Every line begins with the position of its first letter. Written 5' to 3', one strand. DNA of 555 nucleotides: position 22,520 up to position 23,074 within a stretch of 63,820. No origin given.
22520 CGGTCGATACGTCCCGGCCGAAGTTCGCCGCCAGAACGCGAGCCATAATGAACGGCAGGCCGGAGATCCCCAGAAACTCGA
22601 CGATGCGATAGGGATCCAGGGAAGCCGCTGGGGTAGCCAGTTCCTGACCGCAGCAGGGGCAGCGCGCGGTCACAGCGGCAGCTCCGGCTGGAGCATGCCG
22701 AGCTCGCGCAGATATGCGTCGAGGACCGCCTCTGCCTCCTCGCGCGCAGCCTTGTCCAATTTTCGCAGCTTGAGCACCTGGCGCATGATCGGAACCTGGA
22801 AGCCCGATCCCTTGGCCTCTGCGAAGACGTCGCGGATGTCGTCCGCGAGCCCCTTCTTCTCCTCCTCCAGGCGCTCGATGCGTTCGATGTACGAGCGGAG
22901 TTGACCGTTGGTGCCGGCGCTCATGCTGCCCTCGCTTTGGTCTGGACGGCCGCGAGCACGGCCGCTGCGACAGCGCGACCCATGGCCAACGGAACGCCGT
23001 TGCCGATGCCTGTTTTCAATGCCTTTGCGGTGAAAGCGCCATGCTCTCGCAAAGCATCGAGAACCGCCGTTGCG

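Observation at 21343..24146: Leftward early operon assembled from host cell-cycle and nucleoid regulator homologues (GcrA, GapR, C5 methyltransferase, wHTH, RHH, DUF1376, Myb-like)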

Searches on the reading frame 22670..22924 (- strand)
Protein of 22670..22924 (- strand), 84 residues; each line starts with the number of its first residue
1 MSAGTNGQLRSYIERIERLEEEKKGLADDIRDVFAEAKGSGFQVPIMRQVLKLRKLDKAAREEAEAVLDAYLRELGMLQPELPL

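Call 3: search_protein_families(library=pfam, max_evalue=0.1, proteins=[window:22670-22924:-])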
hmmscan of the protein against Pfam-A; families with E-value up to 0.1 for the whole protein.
window:22670-22924:- (84 aa): 2 families
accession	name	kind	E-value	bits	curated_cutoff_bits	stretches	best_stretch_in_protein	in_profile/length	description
PF10073.14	GapR_DNA-bd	-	6.3e-31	106.3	22.6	1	6-76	2-72/72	GapR-like, DNA-binding domain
PF00038.26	Filament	-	0.007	16.5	40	1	6-69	10-76/313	Intermediate filament protein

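Call 10: search_protein_families(library=phrogs, max_evalue=0.001, proteins=[window:22673-22924:-])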
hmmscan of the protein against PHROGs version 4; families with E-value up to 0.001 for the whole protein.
window:22673-22924:- (84 aa): 1 family
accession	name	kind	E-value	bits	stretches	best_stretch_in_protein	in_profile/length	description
phrog_4212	-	unknown function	3.2e-29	103.2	1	5-78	279-352/353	-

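Call 32: search_solved_structures(query=window:22673-22924:-, max_evalue=0.01, show_alignments=1)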
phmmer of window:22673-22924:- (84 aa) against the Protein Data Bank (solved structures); distinct sequences matched with E-value up to 0.01: 7.
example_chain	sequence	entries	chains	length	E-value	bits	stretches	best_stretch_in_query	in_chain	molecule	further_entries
6cfy_A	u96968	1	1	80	6.2e-22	80.7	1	7-76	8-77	UPF0335 protein ASE63_04290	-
6cfx_A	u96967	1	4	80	9.8e-22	80.1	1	7-76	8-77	UPF0335 protein ASE63_04290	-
6jyk_A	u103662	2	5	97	2.5e-20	75.6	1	4-78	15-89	UPF0335 protein CCNA_03428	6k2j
6cg8_A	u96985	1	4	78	3e-20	75.3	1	2-76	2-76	UPF0335 protein B7Z12_12435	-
6ozz_A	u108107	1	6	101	5.5e-20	74.5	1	4-76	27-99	UPF0335 protein CC_3319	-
6ozx_A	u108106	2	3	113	7.6e-20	74.1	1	4-76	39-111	UPF0335 protein CC_3319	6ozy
6k5x_A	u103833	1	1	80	3.4e-15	59.3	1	4-63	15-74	UPF0335 protein CCNA_03428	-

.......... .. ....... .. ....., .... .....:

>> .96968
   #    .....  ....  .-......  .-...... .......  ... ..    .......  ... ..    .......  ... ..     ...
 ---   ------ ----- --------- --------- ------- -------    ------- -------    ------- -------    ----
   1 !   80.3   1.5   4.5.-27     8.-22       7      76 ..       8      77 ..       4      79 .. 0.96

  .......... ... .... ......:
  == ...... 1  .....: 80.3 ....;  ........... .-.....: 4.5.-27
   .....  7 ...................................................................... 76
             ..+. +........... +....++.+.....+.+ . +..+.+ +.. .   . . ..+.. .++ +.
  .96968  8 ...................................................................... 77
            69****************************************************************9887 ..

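Call 84: search_protein_families(library=ncbifam, max_evalue=0.01, proteins=[window:22673-22924:-])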
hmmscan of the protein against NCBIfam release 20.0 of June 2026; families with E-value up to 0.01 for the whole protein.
window:22673-22924:- (84 aa): 2 families
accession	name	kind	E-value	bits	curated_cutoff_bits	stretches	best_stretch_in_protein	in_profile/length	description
NF010247.0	PRK13694.1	subfamily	7.2e-32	108.9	94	1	6-77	11-82/83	hypothetical protein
NF052541.1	NucAsocGapRCau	equivalog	2.4e-26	91.7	140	1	3-76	13-86/88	nucleoid-associated protein GapR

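Call 86: search_dna_similar(query=window:22673-22924:-, collection=phages, mode=protein, max_rows=60, max_evalue=0.00001)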
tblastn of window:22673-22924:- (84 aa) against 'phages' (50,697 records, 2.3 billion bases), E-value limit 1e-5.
Records with a match: 79; places in all: 79; records where one place covers at least 80% of the query: 56.
Best place of each record, by identity: 60-80% 4; <60% 75.
By first word of the organism name: Rhizobium 25; Brevundimonas 7; Caulobacter 7; Agrobacterium 6; Sinorhizobium 4; Microcystis 4; Ochrobactrum 3; Caudoviricetes 3; Zymomonas 3; Mesorhizobium 2; and 10 more.
By host as written in the record: - 12; Brevundimonas pondensis LVF1 6; Rhizobium leguminosarum 4; Agrobacterium tumefaciens C58 4; Caulobacter vibrioides CB15 4; Sinorhizobium meliloti 3; Rhizobium etli CFN42 3; Microcystis wesenbergii 3; and 30 more.
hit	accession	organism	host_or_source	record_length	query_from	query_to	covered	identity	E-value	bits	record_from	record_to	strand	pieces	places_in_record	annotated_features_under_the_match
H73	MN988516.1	Rhizobium phage RHph_N28_2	Rhizobium etli N731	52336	8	82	89%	63.2%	4e-13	68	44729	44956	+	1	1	hypothetical protein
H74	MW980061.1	Rhizobium phage RHph_X2_30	Sinorhizobium americanum X2_30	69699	8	77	83%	65.7%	3e-12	65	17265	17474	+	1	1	hypothetical protein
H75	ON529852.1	Brevundimonas phage vB_BpoS-Kabachok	Brevundimonas pondensis LVF1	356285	1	80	95%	55.0%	8e-13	67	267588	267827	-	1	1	hypothetical protein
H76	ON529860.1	Brevundimonas phage vB_BpoS-Papperlapapp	Brevundimonas pondensis LVF1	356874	1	80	95%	55.0%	9e-13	67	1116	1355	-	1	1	hypothetical protein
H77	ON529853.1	Brevundimonas phage vB_BpoS-Bambus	Brevundimonas pondensis LVF1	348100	1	76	90%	56.6%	3e-12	66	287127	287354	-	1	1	hypothetical protein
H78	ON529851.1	Brevundimonas phage vB_BpoS-Marchewka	Brevundimonas pondensis LVF1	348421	1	76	90%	56.6%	3e-12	66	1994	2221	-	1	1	hypothetical protein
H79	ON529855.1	Brevundimonas phage vB_BpoS-Domovoi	Brevundimonas pondensis EIF1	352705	1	76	90%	56.6%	6e-12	64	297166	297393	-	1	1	hypothetical protein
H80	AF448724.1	Sinorhizobium phage PBC5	Sinorhizobium meliloti 2011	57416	8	78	85%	60.6%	5e-12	65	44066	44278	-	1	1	orf54: unknown | orf55: unknown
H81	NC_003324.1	Sinorhizobium phage PBC5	Sinorhizobium meliloti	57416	8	78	85%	60.6%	5e-12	65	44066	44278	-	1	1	DUF2312 domain-containing protein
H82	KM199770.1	Rhizobium phage vB_RleM_P10VF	Rhizobium leguminosarum biovar viciae ...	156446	5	78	88%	56.8%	1e-11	64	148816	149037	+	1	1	hypothetical protein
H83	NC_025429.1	Rhizobium phage vB_RleM_P10VF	Rhizobium leguminosarum biovar viciae ...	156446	5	78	88%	56.8%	1e-11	64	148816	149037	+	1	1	hypothetical protein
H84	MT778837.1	Rhizobium phage AF3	-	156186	5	78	88%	56.8%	1e-11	64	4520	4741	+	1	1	hypothetical protein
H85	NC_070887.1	Rhizobium phage AF3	-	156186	5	78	88%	56.8%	1e-11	64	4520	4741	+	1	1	hypothetical protein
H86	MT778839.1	Rhizobium phage P9VFCI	-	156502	5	78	88%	56.8%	1e-11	64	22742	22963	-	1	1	hypothetical protein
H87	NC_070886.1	Rhizobium phage P9VFCI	-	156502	5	78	88%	56.8%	1e-11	64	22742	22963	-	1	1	hypothetical protein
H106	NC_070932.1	Ochrobactrum phage POI1126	Ochrobactrum intermedium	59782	7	77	85%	56.3%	2e-9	57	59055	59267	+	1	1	hypothetical protein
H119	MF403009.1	Agrobacterium phage Atu_ph08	Agrobacterium tumefaciens C58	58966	8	77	83%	52.9%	2e-7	52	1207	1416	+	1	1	hypothetical protein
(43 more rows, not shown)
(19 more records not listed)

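Call 87: get_annotated_region(hit=H119, flank=6000)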
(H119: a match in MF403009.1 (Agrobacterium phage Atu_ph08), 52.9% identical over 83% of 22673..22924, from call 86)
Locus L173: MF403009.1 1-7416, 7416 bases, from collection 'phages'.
description: Agrobacterium phage Atu_ph08, complete genome.
organism: Agrobacterium phage Atu_ph08 (NCBI taxid 2024265)
taxonomy: Viruses; Duplodnaviria; Heunggongvirae; Uroviricota; Caudoviricetes; Roslyckyvirus; Roslyckyvirus ph08
host: Agrobacterium tumefaciens C58; source: -; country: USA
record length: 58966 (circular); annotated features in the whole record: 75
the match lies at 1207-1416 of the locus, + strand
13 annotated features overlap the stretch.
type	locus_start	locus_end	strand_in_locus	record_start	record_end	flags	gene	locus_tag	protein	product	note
CDS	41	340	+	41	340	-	-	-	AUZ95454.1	hypothetical protein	-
CDS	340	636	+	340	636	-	-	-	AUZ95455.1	hypothetical protein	-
CDS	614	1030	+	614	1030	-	-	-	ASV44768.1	hypothetical protein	-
CDS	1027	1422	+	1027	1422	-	-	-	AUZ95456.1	hypothetical protein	FIG00451076: hypothetical protein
CDS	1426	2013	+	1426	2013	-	-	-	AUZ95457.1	hypothetical protein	-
CDS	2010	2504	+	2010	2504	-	-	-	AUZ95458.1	hypothetical protein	-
CDS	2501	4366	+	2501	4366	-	-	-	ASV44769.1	C-5 cytosine-specific DNA methylase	-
CDS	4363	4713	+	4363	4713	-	-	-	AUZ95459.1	hypothetical protein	-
CDS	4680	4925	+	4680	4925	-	-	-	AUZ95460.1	hypothetical protein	-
CDS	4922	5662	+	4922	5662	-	-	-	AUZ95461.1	hypothetical protein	-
CDS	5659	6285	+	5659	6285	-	-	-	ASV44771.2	hypothetical protein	-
CDS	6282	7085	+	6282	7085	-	-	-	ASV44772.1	hypothetical protein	-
CDS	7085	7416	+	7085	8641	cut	-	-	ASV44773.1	putative terminase large subunit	-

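Call 88: search_protein_families(library=pfam, max_evalue=0.001, proteins=[L173:614-1030:+, L173:1027-1422:+, L173:1426-2013:+, L173:2010-2504:+, L173:2501-4366:+, L173:4363-4713:+, L173:4922-5662:+, L173:5659-6285:+])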
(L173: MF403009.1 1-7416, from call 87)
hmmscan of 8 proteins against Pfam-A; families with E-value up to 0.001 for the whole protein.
L173:614-1030:+ (138 aa): 0 families

L173:1027-1422:+ (131 aa): 1 family
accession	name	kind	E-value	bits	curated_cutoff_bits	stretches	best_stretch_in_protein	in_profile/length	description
PF10073.14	GapR_DNA-bd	-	4.3e-32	110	22.6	1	58-129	1-72/72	GapR-like, DNA-binding domain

L173:1426-2013:+ (195 aa): 1 family
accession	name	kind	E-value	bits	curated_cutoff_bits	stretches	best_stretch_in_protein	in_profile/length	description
PF07750.17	GcrA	-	1.9e-10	41.8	26.9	1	10-178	4-145/155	GcrA cell cycle regulator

L173:2010-2504:+ (164 aa): 0 families

L173:2501-4366:+ (621 aa): 1 family
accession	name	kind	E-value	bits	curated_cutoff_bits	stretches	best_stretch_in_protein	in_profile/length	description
PF00145.23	DNA_methylase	-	7.9e-24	85.1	22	2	20-134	5-115/324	C-5 cytosine-specific DNA methylase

L173:4363-4713:+ (116 aa): 0 families

L173:4922-5662:+ (246 aa): 1 family
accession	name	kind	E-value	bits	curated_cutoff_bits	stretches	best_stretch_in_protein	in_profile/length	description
PF08378.17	NERD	-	0.00011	23.2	22.1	1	12-73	7-72/111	Nuclease-related domain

L173:5659-6285:+ (208 aa): 1 family
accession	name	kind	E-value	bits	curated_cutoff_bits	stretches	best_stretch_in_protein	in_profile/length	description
PF07120.17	DUF1376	-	1.9e-13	51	30.1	1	7-93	1-85/86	Protein of unknown function (DUF1376)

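Call 90: get_annotated_region(hit=H81, flank=7000)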
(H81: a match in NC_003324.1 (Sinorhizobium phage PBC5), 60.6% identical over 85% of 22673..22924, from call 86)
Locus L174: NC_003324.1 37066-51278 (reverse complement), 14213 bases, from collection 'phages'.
description: Sinorhizobium phage PBC5, complete genome.
organism: Sinorhizobium phage PBC5 (NCBI taxid 179237)
taxonomy: Viruses; Duplodnaviria; Heunggongvirae; Uroviricota; Caudoviricetes
host: Sinorhizobium meliloti; source: -; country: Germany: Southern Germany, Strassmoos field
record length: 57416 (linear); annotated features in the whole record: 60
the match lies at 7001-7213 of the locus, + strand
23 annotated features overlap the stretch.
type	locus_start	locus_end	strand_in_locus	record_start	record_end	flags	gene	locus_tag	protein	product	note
CDS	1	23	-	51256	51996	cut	-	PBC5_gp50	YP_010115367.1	hypothetical protein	-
CDS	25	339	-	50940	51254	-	-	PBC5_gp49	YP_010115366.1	hypothetical protein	-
CDS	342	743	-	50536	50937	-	-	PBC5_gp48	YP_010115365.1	hypothetical protein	-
CDS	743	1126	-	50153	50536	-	-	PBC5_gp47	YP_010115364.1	hypothetical protein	-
CDS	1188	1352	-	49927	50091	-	-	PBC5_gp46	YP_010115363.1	hypothetical protein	-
CDS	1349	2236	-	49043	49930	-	-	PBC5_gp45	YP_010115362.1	C4-dicarboxylate ABC transporter substrate-binding protein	-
CDS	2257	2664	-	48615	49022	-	-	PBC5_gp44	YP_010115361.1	transcriptional regulator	-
CDS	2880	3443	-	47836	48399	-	-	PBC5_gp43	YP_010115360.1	DNA methyltransferase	-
CDS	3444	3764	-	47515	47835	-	-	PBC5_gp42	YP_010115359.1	hypothetical protein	-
CDS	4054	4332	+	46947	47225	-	-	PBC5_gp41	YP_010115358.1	helix-turn-helix domain-containing protein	-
CDS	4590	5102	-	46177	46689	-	-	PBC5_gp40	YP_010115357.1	transcriptional regulator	-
CDS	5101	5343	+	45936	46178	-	-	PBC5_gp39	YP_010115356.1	helix-turn-helix domain-containing protein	-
CDS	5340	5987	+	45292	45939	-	-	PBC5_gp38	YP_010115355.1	hypothetical protein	-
CDS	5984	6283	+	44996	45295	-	-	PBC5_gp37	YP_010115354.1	hypothetical protein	-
CDS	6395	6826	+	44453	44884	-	-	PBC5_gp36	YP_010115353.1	hypothetical protein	-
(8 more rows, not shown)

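Call 91: get_annotated_region(hit=H106, flank=7000)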
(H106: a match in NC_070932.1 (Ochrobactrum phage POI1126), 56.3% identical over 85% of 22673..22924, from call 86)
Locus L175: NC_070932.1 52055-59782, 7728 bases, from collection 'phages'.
description: Ochrobactrum phage POI1126, complete genome.
organism: Ochrobactrum phage POI1126 (NCBI taxid 1932118)
taxonomy: Viruses; Duplodnaviria; Heunggongvirae; Uroviricota; Caudoviricetes; Namazuvirus; Namazuvirus POI1126
host: Ochrobactrum intermedium; source: -; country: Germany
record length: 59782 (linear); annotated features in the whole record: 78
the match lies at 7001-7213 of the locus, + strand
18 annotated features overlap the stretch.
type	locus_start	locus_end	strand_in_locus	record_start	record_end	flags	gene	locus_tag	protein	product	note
CDS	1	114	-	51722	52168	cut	-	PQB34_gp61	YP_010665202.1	hypothetical protein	gp63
CDS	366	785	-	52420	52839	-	-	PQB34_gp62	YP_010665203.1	type I restriction modification system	gp64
CDS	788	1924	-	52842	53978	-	-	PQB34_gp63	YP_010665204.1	integrase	gp65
CDS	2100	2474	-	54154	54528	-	-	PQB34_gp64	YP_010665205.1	hypothetical protein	gp66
CDS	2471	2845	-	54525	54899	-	-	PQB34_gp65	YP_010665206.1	hypothetical protein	gp67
CDS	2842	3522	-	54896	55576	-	-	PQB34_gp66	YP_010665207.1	hypothetical protein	gp68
CDS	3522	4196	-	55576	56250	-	-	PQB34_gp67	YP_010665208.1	type I restriction modification methylase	gp69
CDS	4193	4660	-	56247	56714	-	-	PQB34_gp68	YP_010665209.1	hypothetical protein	gp70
CDS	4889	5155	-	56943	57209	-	-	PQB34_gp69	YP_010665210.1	hypothetical protein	gp71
CDS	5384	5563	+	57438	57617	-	-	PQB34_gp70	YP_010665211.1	hypothetical protein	gp72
CDS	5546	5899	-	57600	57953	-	-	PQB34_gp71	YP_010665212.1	transcriptional regulator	gp73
CDS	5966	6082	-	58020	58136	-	-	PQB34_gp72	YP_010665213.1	hypothetical protein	gp74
CDS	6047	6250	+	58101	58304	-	-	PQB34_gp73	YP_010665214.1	hypothetical protein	gp75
CDS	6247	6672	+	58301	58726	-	-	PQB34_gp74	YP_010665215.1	hypothetical protein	gp76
CDS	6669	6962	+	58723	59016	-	-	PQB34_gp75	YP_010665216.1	hypothetical protein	gp77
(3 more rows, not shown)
